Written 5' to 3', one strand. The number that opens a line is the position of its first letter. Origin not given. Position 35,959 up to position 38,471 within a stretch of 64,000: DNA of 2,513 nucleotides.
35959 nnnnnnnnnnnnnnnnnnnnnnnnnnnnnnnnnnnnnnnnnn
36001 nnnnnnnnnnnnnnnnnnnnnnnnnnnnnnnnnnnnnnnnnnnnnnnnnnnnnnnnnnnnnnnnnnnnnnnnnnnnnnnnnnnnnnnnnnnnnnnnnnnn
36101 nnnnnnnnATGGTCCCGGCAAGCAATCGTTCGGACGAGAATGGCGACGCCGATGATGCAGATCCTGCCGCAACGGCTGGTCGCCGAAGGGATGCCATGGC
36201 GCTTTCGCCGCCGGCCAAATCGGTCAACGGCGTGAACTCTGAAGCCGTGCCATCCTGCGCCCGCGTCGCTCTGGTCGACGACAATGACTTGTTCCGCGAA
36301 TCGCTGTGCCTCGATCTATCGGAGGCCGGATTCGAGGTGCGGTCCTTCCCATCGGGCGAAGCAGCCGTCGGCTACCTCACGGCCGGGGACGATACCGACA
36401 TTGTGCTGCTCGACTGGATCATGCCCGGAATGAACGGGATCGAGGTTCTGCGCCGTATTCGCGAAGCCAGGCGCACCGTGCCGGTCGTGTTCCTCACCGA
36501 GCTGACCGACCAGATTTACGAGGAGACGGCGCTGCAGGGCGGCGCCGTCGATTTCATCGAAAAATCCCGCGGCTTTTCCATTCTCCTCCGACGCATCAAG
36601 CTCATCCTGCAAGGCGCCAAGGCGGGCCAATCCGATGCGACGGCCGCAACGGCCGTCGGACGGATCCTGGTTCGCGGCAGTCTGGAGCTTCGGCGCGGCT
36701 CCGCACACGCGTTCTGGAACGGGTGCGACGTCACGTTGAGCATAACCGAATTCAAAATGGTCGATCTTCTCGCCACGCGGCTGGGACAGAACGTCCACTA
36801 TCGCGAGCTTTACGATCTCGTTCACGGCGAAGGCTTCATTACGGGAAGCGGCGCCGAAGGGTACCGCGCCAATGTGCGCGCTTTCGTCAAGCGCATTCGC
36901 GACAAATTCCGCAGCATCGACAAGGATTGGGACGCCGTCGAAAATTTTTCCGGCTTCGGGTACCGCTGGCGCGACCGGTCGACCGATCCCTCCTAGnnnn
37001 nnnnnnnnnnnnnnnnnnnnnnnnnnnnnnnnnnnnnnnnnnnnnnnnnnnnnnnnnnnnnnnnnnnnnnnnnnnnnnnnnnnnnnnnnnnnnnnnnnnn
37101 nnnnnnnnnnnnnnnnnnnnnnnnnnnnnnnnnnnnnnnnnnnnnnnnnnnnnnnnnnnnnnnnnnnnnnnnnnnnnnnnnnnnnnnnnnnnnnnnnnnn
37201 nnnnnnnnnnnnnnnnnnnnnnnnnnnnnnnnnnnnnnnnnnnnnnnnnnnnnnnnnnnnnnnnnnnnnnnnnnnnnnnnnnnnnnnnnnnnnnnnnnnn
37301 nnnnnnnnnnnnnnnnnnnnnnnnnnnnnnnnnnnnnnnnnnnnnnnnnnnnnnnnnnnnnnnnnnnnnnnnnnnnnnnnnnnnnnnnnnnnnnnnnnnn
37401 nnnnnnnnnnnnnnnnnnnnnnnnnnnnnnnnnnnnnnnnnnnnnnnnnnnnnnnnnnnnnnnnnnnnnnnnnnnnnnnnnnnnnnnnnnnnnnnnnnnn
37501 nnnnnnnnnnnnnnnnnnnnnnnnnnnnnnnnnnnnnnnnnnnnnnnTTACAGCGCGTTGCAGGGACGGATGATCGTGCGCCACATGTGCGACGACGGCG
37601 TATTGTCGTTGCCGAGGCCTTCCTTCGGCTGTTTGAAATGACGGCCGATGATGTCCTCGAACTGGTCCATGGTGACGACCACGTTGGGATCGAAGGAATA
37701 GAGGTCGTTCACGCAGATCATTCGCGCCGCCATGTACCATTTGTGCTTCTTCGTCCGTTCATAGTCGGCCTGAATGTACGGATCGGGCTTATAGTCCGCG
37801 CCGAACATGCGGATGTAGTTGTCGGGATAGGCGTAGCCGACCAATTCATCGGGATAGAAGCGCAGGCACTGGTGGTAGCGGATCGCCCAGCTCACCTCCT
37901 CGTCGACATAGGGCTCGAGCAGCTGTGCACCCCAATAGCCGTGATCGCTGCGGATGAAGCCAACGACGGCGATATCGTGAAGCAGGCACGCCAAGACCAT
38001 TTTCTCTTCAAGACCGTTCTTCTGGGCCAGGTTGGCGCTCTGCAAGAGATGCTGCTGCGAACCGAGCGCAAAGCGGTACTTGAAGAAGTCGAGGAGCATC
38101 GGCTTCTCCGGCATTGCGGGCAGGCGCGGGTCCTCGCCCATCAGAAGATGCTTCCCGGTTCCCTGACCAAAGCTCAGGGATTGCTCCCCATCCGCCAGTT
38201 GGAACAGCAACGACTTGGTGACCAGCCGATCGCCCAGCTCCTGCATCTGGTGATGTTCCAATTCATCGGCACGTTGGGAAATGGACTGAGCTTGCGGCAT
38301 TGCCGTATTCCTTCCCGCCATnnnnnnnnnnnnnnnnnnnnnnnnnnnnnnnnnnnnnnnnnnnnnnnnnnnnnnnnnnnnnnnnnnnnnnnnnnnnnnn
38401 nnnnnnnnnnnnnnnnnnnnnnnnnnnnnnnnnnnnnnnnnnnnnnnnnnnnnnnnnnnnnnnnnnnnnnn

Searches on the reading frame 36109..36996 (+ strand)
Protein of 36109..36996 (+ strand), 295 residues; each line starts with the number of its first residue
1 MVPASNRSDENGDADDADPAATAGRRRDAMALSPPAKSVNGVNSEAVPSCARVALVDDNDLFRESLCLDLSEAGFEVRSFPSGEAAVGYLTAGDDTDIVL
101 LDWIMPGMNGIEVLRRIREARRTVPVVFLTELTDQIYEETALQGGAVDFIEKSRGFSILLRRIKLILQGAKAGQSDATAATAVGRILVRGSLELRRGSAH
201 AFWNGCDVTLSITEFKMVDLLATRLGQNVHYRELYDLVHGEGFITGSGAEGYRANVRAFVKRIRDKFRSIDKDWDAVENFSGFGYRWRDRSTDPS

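Call 30: search_protein_families(library=pfam, proteins=[window:36109-36996:+], max_evalue=0.001)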
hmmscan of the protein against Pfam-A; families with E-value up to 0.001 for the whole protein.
window:36109-36996:+ (295 aa): 2 families
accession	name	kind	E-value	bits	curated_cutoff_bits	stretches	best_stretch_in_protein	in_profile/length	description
PF00072.30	Response_reg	-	3.1e-23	82.5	30.2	1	53-163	1-110/111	Response regulator receiver domain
PF00486.34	Trans_reg_C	-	8.6e-07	29.4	26.2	1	207-286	3-76/77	Transcriptional regulatory protein, C terminal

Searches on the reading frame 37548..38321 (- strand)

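Call 30: search_protein_families(library=pfam, proteins=[window:37548-38321:-], max_evalue=0.001)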
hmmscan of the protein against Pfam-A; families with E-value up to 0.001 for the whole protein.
window:37548-38321:- (257 aa): 1 family
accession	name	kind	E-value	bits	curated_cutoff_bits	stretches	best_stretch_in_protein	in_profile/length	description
PF01966.28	HD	-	3.5e-06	27.7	22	1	90-152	3-87/116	HD domain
